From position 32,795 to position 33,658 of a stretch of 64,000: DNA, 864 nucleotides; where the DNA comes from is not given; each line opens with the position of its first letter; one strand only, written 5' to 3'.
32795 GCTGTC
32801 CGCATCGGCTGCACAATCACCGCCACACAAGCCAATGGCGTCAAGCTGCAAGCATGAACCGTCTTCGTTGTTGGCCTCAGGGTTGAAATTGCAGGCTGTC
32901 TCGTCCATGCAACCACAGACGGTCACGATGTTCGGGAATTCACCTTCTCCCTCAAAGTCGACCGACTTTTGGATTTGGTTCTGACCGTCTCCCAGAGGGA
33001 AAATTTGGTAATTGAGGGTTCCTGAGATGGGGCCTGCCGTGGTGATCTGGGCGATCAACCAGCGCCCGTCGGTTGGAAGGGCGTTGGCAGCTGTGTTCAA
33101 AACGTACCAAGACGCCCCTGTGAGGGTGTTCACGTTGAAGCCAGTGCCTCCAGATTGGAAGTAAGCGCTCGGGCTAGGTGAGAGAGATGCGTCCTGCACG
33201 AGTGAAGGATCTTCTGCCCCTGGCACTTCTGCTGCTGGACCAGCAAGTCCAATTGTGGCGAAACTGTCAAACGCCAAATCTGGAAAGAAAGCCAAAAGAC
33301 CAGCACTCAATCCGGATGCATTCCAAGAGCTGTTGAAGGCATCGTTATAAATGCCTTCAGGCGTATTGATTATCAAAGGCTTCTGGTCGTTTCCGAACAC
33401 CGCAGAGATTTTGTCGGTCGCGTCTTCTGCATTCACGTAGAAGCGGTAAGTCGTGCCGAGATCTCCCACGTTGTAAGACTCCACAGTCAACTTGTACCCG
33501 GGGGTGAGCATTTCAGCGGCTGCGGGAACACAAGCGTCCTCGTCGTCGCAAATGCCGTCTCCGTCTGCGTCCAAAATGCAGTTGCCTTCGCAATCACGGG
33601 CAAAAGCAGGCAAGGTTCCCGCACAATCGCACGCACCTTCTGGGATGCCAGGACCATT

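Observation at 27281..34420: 2379-aa mosaic surface protein combining at least seven module types, without a T9SS CTD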

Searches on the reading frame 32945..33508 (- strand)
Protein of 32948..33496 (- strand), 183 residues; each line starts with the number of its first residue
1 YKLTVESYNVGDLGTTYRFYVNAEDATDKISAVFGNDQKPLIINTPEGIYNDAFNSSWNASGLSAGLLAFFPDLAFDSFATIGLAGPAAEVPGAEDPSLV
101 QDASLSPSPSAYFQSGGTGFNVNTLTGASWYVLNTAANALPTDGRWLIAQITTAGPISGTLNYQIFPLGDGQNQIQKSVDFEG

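Call 11: find_homologous_proteins(query=window:32948-33496:-)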
Query seq(183 aa) (183 aa): 249 proteins with E <= 0.001 among 403 candidates; the best 120 are listed.
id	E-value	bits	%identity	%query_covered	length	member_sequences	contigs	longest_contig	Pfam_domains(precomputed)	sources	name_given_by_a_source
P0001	3.5e-77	276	74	99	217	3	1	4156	-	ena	-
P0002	1.6e-76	274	72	100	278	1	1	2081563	-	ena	-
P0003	8.7e-76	272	73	100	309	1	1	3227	-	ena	-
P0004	1.6e-75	271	70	100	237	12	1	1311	-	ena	-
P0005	4.5e-73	263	67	100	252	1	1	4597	-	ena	-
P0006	8.7e-70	252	72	94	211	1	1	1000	-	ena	-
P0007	4.8e-68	246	73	87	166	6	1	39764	-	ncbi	ncbi:MAG: hypothetical protein ACPH5L_06615, partial [Flavobacteriales bacterium]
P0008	5.2e-68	246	68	94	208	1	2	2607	-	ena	-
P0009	7.7e-67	242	73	89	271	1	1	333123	-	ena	-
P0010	1.3e-66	242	67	100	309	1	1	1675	-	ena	-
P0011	1.2e-65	239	64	99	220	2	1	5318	-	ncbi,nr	ncbi:MAG TPA: hypothetical protein DEP62_02600, partial [Flavobacteriales bacterium]|nr:hypothetical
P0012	2.7e-65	237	78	76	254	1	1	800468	-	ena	-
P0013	3.2e-65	237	63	100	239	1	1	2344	-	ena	-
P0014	3.3e-65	237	64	100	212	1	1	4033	-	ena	-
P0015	9.3e-65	236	65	98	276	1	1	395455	-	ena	-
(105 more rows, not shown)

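Call 12: search_solved_structures(query=window:32948-33496:-, max_evalue=10)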
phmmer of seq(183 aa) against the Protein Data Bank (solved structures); distinct sequences matched with E-value up to 10: 2.
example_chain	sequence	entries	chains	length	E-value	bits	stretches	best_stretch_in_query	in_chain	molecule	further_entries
4ng0_A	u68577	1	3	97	0.31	13.8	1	108-156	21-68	LAR_0958 cell surface adhesin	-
2nd4_A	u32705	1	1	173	1.5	11.6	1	21-60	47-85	Amylase-binding protein AbpA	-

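Call 13: find_encoding_contigs(protein=P0002, flank=10000, max_places=3)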
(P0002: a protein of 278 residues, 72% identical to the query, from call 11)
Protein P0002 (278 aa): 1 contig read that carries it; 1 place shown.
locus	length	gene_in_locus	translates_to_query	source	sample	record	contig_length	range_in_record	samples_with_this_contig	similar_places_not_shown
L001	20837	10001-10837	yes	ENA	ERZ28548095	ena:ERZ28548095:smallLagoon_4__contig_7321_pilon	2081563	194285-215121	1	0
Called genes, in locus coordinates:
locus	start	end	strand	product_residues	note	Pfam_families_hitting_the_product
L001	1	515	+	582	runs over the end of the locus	-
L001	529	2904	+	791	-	-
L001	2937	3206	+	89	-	PF02416:TatA_B_E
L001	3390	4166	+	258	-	PF01699:Na_Ca_ex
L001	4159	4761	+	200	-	PF13532:2OG-FeII_Oxy_2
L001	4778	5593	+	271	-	PF02548:Pantoate_transf, PF13714:PEP_mutase (weak)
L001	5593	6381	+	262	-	PF00849:PseudoU_synth_2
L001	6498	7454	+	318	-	PF00890:FAD_binding_2 (faint), PF01134:GIDA (faint), PF07992:Pyr_redox_2, PF12831:FAD_oxidored (faint), PF13450:NAD_binding_8 (faint), PF13738:Pyr_redox_3, PF00070:Pyr_redox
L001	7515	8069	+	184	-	PF02557:VanY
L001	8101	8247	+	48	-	-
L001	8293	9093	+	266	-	-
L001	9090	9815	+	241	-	-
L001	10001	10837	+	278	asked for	-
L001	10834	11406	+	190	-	-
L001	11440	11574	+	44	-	-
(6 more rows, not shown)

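Call 33: find_related_loci(query=A1, collection=genome_contigs, flank=10000)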
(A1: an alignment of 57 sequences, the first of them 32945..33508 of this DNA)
Query A1 (188 aa) in genome_contigs; peptide patterns used: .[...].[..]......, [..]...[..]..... (x = any residue, [..] = any of these).
201 stretches matched a pattern; 176 encode a relative of the query (tblastn E <= 1e-3); the best 80 are kept; 78 distinct loci.
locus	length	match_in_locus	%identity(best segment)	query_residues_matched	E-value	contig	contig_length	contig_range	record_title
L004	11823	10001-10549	76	5-187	4e-93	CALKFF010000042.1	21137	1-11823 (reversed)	MAG: uncultured Flavobacteriales bacterium isolate S4_Bin_METABAT__158_1 genome assembly, contig: c_000000471984, whole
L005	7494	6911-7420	76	18-187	3e-81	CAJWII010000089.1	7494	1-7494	MAG TPA_asm: uncultured Flavobacteriales bacterium isolate ERR315863_bin.45_MetaBAT_v2.12.1_MAG genome assembly, contig:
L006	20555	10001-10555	70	5-186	4e-81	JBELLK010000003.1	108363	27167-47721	MAG: Flavobacteriales bacterium isolate REMEI166_ass_metaspades_bin.9 NODE_145_length_108363_cov_8.279795, whole genome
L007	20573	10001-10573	68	5-187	2e-79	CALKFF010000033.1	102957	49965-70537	MAG: uncultured Flavobacteriales bacterium isolate S4_Bin_METABAT__158_1 genome assembly, contig: c_000001313551, whole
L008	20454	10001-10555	66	5-187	1e-77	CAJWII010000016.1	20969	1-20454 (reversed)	MAG TPA_asm: uncultured Flavobacteriales bacterium isolate ERR315863_bin.45_MetaBAT_v2.12.1_MAG genome assembly, contig:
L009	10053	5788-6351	65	2-187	7e-77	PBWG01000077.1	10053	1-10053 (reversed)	MAG: Crocinitomicaceae bacterium isolate RS402 45495, whole genome shotgun sequence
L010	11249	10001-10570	65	1-187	2e-76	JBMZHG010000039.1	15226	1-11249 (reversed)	MAG: Flavobacteriales bacterium isolate ME_XS_2301_5_bin35 ME_XS_2301_5_bin35_38, whole genome shotgun sequence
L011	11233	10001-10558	65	5-186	2e-75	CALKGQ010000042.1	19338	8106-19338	MAG: uncultured Flavobacteriales bacterium isolate S4_Bin_METABAT__181_1 genome assembly, contig: c_000000968679, whole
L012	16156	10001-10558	66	5-187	1e-75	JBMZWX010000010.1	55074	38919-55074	MAG: Flavobacteriales bacterium isolate ME_XS_2302_4_bin_87 ME_XS_2302_4_bin_87_9, whole genome shotgun sequence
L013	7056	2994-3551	66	5-188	2e-75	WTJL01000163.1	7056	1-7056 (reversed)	MAG: Flavobacteriales bacterium isolate PL36329bin_36 NODE_5078_length_7056_cov_18.589630, whole genome shotgun sequence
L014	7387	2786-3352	64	1-187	5e-75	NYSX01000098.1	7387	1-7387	MAG: Flavobacteriales bacterium isolate CPC84 MHASMcontig_999896, whole genome shotgun sequence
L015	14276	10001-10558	66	5-187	1e-74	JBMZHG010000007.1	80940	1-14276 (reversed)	MAG: Flavobacteriales bacterium isolate ME_XS_2301_5_bin35 ME_XS_2301_5_bin35_6, whole genome shotgun sequence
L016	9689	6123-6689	63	1-187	1e-74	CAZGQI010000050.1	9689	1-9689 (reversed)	MAG TPA_asm: uncultured Comamonadaceae bacterium isolate binchicken_co293_283 genome assembly, contig: NODE_10710_length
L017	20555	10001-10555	66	5-186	2e-74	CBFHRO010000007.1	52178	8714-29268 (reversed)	MAG: uncultured Flavobacteriales bacterium isolate AGTU_72_bin_23_indstr genome assembly, contig: AGTU_72_bin_23_indstr_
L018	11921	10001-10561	62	5-187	1e-74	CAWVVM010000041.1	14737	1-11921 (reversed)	MAG TPA_asm: uncultured Flavobacteriales bacterium isolate ERR3589591_binner12_50 genome assembly, contig: ERZ7463110.38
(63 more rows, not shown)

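Call 35: predict_structure(alignment_id=A1)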
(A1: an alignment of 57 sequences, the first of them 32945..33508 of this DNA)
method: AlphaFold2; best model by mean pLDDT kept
length: 188 residues; sequences in the alignment: 57
mean_pLDDT: 85.2   pTM: 0.84
mean pLDDT of the five models: 85.2, 85.0, 84.6, 84.6, 83.4
residues with pLDDT >= 90: 95; 70-90: 61; 50-70: 31; < 50: 1
segments of 3 or more residues with pLDDT < 50: none
pLDDT, mean of each block of 10 residues (from residue 1): 78 96 90 90 98 89 76 88 71 58 89 92 96 74 69 94 95 85 93
secondary structure, 60 per line:
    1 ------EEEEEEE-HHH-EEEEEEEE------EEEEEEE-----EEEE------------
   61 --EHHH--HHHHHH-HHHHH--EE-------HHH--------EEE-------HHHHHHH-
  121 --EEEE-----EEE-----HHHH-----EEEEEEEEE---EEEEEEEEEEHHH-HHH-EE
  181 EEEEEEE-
elements in order: E7-13 E19-26 E33-39 E45-48 H69-74 H76-80 E103-105 H113-119 E123-126 E132-134 H140-143 E149-157 E161-170 E179-187

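Call 39: fold_search(model_id=the predicted structure, library=pdb)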
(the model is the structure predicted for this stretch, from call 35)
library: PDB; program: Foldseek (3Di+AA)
matches with E <= 10: 766; with E <= 0.001: 0
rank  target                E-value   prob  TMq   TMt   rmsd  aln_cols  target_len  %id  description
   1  4leb_A                4.9e-03  0.97  0.38  0.26   5.9       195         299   12  Structure of the Als3 adhesin from Candida albicans, residues 1-299 (mature sequence) in complex with hepta-threonine (released 2014-05-14)
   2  4lee_A                5.5e-03  0.96  0.35  0.24   7.6       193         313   11  Structure of the Als3 adhesin from Candida albicans, residues 1-313 (mature sequence), triple mutant in the binding ca (released 2014-05-14)
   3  4wei_A                1.5e-02  0.13  0.17  0.14  18.3       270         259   11  Crystal structure of the F4 fimbrial adhesin FaeG in complex with lactose (released 2015-02-04)
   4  4oje_H                1.7e-02  0.08  0.14  0.07  31.8       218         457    7  Crystal structure of a C-terminally truncated trimeric ectodomain of the C. elegans fusion protein EFF-1 (released 2014-05-14)
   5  4tw1_F                2.3e-02  0.06  0.14  0.11  26.6       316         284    6  Crystal structure of the octameric pore complex of the Staphylococcus aureus Bi-component Toxin LukGH (released 2014-11-12)
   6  4we2                  2.9e-02  0.08  0.15  0.11  16.2       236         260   12  Donor strand complemented FaeG of F4ab fimbriae (released 2015-02-04)
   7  3is1                  3.3e-02  0.89  0.37  0.21   6.1       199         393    6  Crystal structure of functional region of UafA from Staphylococcus saprophyticus in C2 form at 2.45 angstrom resolution (released 2010-09-08)
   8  5fk0_A                3.4e-02  0.47  0.27  0.21  12.8       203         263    9  Yeast delta-COP-I mu-homology domain (released 2015-11-11)
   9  8beg_A                5.1e-02  0.28  0.28  0.11  11.7       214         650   12  Structure of Ig-like domains from PrgB (released 2022-11-30)
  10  8beg_B                5.1e-02  0.20  0.22  0.10  12.0       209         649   12  Structure of Ig-like domains from PrgB (released 2022-11-30)
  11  9njy_A                5.4e-02  0.13  0.21  0.15  15.6       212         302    9  Terminal two domains of ClfA002 with bound Fab of AZD7745 (released 2025-07-30)
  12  3irz                  7.1e-02  0.80  0.38  0.21   6.0       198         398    8  Crystal structure of functional region of UafA from Staphylococcus saprophyticus in P212121 form (released 2010-09-08)
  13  4wen_A                7.1e-02  0.11  0.19  0.16  18.7       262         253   14  Co-complex structure of the F4 fimbrial adhesin FaeG variant ac with llama single domain antibody V2 (released 2015-02-04)
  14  4tw1_D                7.1e-02  0.03  0.12  0.10  27.3       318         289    7  Crystal structure of the octameric pore complex of the Staphylococcus aureus Bi-component Toxin LukGH (released 2014-11-12)
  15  6rhv_H                7.5e-02  0.04  0.14  0.11  26.7       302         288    7  Crystal structure of mouse CD11b I-domain (CD11b-I) in complex with Staphylococcus aureus octameric bi-component leuko (released 2019-12-18)
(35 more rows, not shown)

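Call 52: search_protein_representatives(protein=window:32954-33496:-)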
Query: 181 residues. Proteins with E-value up to 0.001 (for the whole library): 1093; up to 1e-10: 576; up to 1e-30: 154. The best 150 are listed.
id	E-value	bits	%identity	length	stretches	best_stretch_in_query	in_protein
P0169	0.0e+00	1274.4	70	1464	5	1-178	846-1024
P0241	7.4e-299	996.5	75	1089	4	1-181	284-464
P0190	1.1e-198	670.2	49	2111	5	1-180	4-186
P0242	1.8e-140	480.6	51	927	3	2-180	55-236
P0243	6.6e-117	403.8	60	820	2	1-181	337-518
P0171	7.9e-116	400.3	44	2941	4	1-179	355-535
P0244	6.4e-114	394.0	48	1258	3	1-179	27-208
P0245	6.6e-108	374.4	58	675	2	1-181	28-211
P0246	2.8e-101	352.9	56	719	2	1-181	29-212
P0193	8.9e-101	351.2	37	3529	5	2-175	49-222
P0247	2.3e-99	346.6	52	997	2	11-181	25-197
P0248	1.2e-91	321.5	52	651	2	15-181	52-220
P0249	2.6e-90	317.1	54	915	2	2-181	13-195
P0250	2.2e-88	310.8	52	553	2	1-181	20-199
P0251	1.4e-85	301.7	82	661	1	1-181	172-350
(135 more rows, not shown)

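Call 105: search_protein_families(library=pfam, alignment_id=A8, max_evalue=0.001)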
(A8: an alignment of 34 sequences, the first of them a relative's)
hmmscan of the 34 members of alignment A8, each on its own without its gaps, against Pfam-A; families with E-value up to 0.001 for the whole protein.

A. member 1, L014:998-2542:- (515 aa): 1 family
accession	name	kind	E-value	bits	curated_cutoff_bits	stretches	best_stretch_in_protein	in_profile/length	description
PF18962.6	Por_Secre_tail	-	0.0006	20.5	27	0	442-508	1-70/75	Secretion system C-terminal sorting domain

B. families by the number of members that match (of 34 scanned): 19 families
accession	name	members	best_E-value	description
PF18962.6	Por_Secre_tail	34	2.4e-13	Secretion system C-terminal sorting domain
PF13573.12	SprB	7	5.8e-32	SprB repeat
PF02922.24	CBM_48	3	3.3e-17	Carbohydrate-binding module 48 (Isoamylase N-terminal domain)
PF16561.11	AMPK1_CBM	3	4.7e-14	Glycogen recognition site of AMP-activated protein kinase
PF22058.2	X25_BaPul_like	3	3.2e-12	Pullulanase X25 domain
PF03495.19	Binary_toxB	3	4.8e-08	Clostridial binary toxin B/anthrax toxin PA Ca-binding domain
PF09134.16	Invasin_D3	3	2.8e-06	Invasin, domain 3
PF11589.14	DUF3244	3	0.00015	Domain of unknown function (DUF3244)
PF06832.18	BiPBP_C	2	6.2e-07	Penicillin-Binding Protein C-terminus Family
PF19408.5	PKD_6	2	6.1e-06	PKD-like domain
PF00630.25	Filamin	2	0.0002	Filamin/ABP280 repeat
PF00082.27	Peptidase_S8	1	6.1e-44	Subtilase family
PF05572.19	Peptidase_M43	1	7.2e-19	Pregnancy-associated plasma protein-A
PF00686.25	CBM_20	1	2.4e-07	Starch binding domain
PF18884.5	TSP3_bac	1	8.9e-05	Bacterial TSP3 repeat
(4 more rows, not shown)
